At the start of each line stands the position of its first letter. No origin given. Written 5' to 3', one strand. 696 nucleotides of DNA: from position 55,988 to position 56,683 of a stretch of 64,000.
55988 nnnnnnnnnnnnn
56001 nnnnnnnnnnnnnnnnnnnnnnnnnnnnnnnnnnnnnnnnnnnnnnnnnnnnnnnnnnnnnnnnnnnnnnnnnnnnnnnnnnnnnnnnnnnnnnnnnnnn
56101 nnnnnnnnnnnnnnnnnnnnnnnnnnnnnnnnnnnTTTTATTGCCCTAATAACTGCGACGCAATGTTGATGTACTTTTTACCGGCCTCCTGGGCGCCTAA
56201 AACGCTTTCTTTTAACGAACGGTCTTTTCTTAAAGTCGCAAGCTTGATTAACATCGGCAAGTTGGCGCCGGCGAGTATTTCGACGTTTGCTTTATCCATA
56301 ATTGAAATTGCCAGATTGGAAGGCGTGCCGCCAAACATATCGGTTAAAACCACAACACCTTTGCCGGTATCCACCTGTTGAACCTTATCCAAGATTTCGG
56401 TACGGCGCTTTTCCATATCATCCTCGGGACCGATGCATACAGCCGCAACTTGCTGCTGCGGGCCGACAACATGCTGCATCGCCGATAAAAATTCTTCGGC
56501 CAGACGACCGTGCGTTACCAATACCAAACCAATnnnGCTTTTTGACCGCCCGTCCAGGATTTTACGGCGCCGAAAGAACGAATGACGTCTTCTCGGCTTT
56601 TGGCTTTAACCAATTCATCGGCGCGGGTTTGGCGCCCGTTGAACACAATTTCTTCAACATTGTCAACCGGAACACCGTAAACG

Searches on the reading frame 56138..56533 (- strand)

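Call 54: search_protein_families(library=pfam, proteins=[window:56138-56533:-], max_evalue=0.0001)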
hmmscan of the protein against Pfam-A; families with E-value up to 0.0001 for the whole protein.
window:56138-56533:- (131 aa): 1 family
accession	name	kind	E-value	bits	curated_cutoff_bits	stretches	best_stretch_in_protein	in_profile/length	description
PF03610.21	EIIA-man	-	1.7e-31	109.2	21.4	1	2-111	1-112/116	PTS system fructose IIA component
